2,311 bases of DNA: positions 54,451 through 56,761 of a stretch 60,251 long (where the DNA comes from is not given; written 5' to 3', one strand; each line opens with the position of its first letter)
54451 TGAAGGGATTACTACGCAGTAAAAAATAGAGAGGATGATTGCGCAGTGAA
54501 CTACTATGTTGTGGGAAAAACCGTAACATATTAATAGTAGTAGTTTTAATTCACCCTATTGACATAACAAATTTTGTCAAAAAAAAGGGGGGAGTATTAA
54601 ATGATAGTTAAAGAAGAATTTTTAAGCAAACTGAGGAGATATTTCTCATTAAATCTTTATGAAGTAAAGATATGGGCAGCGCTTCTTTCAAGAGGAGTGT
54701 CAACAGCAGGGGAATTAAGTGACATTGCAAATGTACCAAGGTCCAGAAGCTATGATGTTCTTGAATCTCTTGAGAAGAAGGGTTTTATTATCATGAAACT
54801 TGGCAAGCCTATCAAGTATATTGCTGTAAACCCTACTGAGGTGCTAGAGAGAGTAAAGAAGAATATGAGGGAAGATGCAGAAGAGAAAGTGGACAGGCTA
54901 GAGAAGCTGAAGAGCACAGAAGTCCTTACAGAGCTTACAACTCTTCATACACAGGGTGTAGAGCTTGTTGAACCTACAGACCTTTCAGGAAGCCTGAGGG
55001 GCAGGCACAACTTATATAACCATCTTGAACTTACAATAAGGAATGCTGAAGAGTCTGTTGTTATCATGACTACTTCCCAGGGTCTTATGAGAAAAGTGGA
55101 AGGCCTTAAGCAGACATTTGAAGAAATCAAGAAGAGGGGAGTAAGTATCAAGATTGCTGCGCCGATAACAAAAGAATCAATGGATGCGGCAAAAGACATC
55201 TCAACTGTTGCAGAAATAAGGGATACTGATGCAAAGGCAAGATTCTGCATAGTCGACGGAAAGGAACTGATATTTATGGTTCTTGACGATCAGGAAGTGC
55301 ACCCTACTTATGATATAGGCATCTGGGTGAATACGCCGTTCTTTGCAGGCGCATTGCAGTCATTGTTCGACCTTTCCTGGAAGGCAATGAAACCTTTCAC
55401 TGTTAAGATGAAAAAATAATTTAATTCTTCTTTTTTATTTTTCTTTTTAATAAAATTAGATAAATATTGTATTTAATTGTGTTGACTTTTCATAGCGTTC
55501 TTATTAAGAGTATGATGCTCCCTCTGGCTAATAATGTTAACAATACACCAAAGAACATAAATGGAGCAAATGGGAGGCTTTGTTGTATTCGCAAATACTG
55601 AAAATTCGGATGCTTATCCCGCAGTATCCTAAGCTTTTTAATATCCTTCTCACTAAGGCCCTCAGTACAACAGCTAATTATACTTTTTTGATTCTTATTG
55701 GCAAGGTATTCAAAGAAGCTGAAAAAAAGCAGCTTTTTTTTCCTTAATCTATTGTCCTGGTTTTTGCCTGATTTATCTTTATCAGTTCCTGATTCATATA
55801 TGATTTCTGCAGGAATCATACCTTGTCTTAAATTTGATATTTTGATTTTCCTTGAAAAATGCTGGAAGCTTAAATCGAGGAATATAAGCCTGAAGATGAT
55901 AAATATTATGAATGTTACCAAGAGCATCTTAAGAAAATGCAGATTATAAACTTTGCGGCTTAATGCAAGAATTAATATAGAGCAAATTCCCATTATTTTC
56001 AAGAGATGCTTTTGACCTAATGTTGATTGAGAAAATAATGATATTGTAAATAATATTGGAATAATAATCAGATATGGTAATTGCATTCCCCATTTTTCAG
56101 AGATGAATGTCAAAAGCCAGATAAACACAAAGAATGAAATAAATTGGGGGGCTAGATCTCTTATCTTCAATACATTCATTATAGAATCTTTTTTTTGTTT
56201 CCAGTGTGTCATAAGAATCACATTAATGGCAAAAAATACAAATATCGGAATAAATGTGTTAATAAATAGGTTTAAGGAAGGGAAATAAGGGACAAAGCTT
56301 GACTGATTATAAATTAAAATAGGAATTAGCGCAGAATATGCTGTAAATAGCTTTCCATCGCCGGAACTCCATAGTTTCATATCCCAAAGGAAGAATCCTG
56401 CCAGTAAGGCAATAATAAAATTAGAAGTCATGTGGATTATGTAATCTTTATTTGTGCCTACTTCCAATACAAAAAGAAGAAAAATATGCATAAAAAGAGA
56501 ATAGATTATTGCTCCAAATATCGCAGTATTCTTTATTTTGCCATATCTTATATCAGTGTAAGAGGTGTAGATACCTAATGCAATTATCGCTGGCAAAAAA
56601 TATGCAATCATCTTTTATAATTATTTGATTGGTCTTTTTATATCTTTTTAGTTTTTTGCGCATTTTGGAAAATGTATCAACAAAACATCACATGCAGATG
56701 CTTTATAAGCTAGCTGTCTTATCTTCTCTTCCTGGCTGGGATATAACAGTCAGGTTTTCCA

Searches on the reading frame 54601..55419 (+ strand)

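Call 3: search_protein_families(library=ncbifam, proteins=[window:54601-55419:+], max_evalue=1)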
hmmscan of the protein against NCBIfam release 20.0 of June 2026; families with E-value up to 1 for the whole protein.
window:54601-55419:+ (272 aa): 10 families
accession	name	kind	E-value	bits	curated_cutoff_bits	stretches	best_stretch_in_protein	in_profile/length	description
NF041141.1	tran_reg_TrmBL2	equivalog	6.5e-22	78.3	530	1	3-186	2-179/264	HTH-type transcriptional regulator TrmBL2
NF047390.1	TransRegTrmBL1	equivalog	8.9e-17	61.1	650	1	3-160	2-144/341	HTH-type sugar sensing transcriptional regulator TrmBL1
NF047392.1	TransRegTrmBHalo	equivalog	1.4e-15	57.2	500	1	8-203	9-182/349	HTH-type sugar sensing transcriptional regulator TrmB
NF040851.1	tran_reg_TrmB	equivalog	1.8e-11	43.8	600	1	5-107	5-106/338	HTH-type sugar-sensing transcriptional regulator TrmB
NF003011.0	PRK03837.1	subfamily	0.014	15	260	1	39-112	43-116/241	transcriptional regulator NanR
NF053606.1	Sta1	subfamily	0.021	14.9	80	1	8-65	9-66/100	Sta1 family transcriptional regulator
NF006746.0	PRK09270.1-5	subfamily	0.022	13.7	250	1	166-246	84-157/210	nucleoside/nucleotide kinase family protein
NF001071.0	PRK00118.2-1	equivalog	0.04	14.3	160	0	136-185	52-101/117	putative DNA-binding protein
TIGR02812.1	fadR_gamma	equivalog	0.045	13.4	249.2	1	35-106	32-103/235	fatty acid metabolism transcriptional regulator FadR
NF003444.0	PRK04984.1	equivalog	0.058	12.9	189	1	36-105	34-103/239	fatty acid metabolism transcriptional regulator FadR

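Call 4: search_protein_families(library=pfam, proteins=[window:54601-55419:+], max_evalue=1)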
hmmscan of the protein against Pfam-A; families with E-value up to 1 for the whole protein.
window:54601-55419:+ (272 aa): 6 families
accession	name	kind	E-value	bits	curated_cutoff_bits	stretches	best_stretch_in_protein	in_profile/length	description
PF01978.25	TrmB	-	9.3e-18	64.3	25.6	1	15-78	4-67/68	Sugar-specific transcriptional regulator TrmB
PF11495.14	Regulator_TrmB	-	9.3e-05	22.2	22.2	1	133-229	6-98/233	Archaeal transcriptional regulator TrmB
PF00239.26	Resolvase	-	0.0022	18.5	23.3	1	119-188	31-101/145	Resolvase, N terminal domain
PF06253.16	MTTB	-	0.05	12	25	1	109-160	146-198/500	Trimethylamine methyltransferase (MTTB)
PF04337.18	DUF480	-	0.058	13.9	25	1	7-44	77-114/149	Protein of unknown function, DUF480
PF03592.21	Terminase_2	-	0.41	11.7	26.1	0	51-144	37-130/141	Terminase small subunit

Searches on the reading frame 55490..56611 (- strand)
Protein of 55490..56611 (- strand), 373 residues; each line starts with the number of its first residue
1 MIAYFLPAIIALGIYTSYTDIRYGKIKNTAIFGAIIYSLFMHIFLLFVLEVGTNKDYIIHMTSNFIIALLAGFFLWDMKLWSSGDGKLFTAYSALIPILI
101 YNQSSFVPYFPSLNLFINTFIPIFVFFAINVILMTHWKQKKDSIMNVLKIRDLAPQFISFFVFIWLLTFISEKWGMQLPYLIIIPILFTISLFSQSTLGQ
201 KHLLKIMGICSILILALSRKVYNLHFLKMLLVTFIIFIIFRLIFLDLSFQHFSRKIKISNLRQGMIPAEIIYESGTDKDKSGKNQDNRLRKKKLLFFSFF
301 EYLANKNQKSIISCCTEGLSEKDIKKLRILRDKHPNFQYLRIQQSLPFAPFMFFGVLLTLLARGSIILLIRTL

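Call 3: search_protein_families(library=ncbifam, proteins=[window:55490-56611:-], max_evalue=1)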
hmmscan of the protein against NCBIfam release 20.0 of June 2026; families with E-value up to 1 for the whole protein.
window:55490-56611:- (373 aa): 1 family
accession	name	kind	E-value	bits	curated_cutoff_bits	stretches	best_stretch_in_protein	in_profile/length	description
NF053826.1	PrePilPeptEppA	equivalog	5.4e-13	49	450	1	2-361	4-330/334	prepilin peptidase EppA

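Call 4: search_protein_families(library=pfam, proteins=[window:55490-56611:-], max_evalue=1)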
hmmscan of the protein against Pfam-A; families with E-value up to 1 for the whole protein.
window:55490-56611:- (373 aa): 2 families
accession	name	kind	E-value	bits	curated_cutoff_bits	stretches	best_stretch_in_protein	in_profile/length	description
PF06819.16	Arc_PepC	-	9.4e-09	35.9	23.4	1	230-332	2-100/110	Archaeal Peptidase A24 C-terminal Domain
PF01478.23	Peptidase_A24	-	1.9e-05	25.5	26.5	1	9-122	3-89/104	Type IV leader peptidase family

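Call 29: find_related_loci(query=A2, collection=metagenome_contigs, flank=6000)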
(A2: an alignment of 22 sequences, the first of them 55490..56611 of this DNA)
Query A2 (373 aa) in metagenome_contigs; peptide patterns used: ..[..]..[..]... (x = any residue, [..] = any of these).
600 stretches matched a pattern (row limit reached: there are more); 492 encode a relative of the query (tblastn E <= 1e-3); the best 80 are kept; 80 distinct loci.
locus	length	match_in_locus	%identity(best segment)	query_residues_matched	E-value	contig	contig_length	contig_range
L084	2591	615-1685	38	2-373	7e-75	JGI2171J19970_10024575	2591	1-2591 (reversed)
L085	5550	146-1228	38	1-367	1e-66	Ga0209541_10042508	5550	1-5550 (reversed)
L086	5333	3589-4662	32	6-370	8e-59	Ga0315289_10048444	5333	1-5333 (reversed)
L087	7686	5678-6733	35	7-373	6e-58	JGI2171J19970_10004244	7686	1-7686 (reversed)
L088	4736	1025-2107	36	1-373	3e-57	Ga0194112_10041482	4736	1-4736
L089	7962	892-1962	35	5-364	2e-52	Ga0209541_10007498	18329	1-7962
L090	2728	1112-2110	34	5-364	3e-52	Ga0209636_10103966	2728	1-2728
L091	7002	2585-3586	34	1-365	5e-51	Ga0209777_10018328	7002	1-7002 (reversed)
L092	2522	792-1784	34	1-366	2e-50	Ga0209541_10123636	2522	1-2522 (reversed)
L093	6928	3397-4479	31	1-373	1e-49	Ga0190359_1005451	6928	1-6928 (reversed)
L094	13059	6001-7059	33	1-373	2e-49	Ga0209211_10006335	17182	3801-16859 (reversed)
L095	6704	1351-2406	32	1-370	6e-49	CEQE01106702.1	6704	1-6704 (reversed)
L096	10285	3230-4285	32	1-370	4e-48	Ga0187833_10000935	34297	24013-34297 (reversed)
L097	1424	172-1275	30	4-365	3e-50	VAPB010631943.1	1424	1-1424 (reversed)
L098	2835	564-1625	33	13-369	2e-48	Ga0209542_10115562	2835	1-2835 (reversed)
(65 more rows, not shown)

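Call 38: search_protein_families(library=padloc, proteins=[window:55490-56611:-], max_evalue=0.01)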
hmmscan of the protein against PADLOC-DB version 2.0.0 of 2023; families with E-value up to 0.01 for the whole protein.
window:55490-56611:- (373 aa): 0 families

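Call 56: find_homologous_proteins(query=window:55490-56611:-, max_evalue=1e-10)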
Query window:55490-56611:- (373 aa): 56 proteins with E <= 1e-10 among 8000 candidates.
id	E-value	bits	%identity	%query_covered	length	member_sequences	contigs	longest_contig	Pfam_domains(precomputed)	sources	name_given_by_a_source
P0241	4.9e-237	804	100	100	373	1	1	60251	PF06819.17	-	-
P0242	1.0e-88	316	44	100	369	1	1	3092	PF01478.24,PF06819.17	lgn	-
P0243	8.7e-82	294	42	99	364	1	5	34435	PF01478.24,PF06819.17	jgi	-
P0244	1.6e-77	280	41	99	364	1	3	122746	PF06819.17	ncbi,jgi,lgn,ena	-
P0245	9.4e-77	277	39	99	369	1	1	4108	PF01478.24,PF06819.17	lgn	-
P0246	1.1e-72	264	38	99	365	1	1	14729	PF06819.17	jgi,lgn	-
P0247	2.0e-67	246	38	100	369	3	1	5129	PF01478.24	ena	-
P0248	6.7e-66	241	34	100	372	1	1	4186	PF06819.17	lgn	-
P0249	1.3e-60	224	38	100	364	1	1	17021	PF06819.17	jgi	-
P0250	2.4e-57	213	36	98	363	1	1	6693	-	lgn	-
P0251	2.9e-57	213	35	100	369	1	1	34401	-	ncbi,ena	-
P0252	2.7e-56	210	37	100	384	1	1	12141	PF06819.17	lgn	-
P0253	1.1e-55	208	36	99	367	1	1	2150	-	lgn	-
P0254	1.8e-52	197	32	98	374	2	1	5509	PF06819.17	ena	-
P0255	2.5e-52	197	34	99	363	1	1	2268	PF06819.17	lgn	-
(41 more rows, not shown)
